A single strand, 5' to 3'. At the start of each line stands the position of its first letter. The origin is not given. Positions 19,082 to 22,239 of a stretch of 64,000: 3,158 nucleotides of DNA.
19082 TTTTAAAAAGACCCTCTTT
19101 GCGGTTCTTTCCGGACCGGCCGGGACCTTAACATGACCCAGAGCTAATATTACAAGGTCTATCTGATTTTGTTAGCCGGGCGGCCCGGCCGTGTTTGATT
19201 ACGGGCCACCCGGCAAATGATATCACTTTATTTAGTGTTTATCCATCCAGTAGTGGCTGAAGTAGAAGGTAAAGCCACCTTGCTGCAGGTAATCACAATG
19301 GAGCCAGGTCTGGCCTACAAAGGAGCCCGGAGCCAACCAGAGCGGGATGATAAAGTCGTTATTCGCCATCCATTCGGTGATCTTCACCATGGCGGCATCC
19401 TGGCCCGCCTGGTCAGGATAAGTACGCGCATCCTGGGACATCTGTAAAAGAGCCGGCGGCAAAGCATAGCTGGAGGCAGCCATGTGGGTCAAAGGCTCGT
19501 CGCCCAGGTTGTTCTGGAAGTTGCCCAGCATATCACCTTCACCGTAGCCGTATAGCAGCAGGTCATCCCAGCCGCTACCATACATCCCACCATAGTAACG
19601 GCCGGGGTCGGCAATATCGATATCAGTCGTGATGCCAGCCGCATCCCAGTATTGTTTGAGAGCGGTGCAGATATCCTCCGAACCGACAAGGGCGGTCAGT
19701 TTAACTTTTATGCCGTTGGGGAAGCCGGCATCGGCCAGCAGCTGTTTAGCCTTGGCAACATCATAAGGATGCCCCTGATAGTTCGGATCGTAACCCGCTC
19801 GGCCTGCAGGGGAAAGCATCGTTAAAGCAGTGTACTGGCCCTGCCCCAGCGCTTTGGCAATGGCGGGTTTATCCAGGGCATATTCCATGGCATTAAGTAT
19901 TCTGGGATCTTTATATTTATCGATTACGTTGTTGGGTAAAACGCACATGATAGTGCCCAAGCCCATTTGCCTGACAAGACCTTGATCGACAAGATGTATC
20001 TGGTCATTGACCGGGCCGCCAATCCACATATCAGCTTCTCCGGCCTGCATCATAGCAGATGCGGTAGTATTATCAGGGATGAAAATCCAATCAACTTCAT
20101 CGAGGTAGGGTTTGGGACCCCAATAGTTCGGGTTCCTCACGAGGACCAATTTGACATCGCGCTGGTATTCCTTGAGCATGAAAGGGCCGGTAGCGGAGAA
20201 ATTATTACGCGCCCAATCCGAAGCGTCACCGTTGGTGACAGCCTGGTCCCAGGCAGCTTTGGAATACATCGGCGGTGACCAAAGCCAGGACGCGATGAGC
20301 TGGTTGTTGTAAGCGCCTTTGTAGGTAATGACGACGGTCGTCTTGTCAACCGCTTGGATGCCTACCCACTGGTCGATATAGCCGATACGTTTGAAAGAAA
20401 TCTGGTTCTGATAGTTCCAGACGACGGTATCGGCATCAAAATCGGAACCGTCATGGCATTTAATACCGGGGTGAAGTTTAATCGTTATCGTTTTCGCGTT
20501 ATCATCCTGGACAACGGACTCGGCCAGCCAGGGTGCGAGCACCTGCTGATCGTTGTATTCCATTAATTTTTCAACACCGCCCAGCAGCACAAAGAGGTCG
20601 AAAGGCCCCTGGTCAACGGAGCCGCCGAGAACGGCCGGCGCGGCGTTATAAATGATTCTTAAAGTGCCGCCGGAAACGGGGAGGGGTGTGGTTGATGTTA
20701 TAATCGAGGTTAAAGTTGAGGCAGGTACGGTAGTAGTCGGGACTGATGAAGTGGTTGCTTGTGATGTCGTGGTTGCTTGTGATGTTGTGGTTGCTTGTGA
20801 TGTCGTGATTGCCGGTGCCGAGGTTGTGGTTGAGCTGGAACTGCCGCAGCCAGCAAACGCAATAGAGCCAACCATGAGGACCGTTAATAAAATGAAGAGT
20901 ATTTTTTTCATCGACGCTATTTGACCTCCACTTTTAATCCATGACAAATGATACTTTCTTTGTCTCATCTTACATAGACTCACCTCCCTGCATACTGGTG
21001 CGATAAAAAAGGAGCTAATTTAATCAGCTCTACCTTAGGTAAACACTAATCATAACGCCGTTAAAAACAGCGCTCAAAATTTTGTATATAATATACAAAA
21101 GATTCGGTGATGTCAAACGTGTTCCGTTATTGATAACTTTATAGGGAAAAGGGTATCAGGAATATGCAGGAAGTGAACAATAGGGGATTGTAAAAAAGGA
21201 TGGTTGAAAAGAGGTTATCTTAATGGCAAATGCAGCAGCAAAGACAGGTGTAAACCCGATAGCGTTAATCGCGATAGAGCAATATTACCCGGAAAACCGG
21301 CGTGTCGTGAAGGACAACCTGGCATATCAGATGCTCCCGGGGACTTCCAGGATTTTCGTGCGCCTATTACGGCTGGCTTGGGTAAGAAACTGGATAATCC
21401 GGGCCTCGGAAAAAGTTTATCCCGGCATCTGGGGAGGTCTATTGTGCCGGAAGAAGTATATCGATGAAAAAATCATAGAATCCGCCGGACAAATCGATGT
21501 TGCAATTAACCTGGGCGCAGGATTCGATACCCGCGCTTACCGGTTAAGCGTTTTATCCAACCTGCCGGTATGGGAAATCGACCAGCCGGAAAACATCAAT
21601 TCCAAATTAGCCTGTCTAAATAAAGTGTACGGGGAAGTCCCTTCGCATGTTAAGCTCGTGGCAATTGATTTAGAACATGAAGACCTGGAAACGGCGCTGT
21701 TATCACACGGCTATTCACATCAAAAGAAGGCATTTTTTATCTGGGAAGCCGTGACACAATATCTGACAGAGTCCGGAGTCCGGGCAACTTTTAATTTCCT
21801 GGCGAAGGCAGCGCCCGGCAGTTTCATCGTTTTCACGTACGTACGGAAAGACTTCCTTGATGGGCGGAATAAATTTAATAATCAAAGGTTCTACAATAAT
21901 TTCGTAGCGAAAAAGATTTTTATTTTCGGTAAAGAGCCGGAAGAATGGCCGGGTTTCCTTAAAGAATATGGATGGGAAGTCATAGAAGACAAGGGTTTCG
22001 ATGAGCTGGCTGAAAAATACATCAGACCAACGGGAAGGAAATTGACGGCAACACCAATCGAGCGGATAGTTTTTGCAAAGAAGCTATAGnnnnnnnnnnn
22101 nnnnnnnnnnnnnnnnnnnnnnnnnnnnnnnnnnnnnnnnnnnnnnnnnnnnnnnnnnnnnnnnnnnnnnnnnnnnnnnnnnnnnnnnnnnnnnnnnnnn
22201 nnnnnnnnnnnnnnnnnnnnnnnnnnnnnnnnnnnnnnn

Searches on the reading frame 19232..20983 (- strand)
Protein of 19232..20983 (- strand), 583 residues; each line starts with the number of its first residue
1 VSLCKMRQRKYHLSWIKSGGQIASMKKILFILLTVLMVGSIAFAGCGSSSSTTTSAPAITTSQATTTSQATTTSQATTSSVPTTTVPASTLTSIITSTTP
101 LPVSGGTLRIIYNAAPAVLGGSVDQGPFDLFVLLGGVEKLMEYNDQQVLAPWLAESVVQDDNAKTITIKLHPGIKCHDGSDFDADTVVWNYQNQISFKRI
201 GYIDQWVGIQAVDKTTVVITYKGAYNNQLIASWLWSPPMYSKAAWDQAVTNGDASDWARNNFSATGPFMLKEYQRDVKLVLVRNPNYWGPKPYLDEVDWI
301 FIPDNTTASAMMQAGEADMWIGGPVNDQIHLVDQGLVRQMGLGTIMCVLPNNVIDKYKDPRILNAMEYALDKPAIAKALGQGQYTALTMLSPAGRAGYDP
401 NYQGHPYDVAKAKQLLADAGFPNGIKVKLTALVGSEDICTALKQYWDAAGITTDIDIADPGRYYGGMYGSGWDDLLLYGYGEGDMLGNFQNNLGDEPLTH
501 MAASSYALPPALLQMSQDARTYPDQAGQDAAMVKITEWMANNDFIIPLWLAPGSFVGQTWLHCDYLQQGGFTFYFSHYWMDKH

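Call 66: search_protein_families(library=pfam, max_evalue=0.00001, proteins=[window:19232-20983:-])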
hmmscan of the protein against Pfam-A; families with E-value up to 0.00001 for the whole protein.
window:19232-20983:- (583 aa): 1 family
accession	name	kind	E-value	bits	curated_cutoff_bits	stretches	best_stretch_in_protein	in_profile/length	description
PF00496.27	SBP_bac_5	-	1.2e-65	222.5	32.4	1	149-464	2-331/368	Bacterial extracellular solute-binding proteins, family 5 Middle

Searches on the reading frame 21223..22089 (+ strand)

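Call 66: search_protein_families(library=pfam, max_evalue=0.00001, proteins=[window:21223-22089:+])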
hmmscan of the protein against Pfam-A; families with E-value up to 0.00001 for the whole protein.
window:21223-22089:+ (288 aa): 1 family
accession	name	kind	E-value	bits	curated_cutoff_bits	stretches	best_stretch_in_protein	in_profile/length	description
PF04072.20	LCM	-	7.2e-37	127.5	22.3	1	15-193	7-186/187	Leucine carboxyl methyltransferase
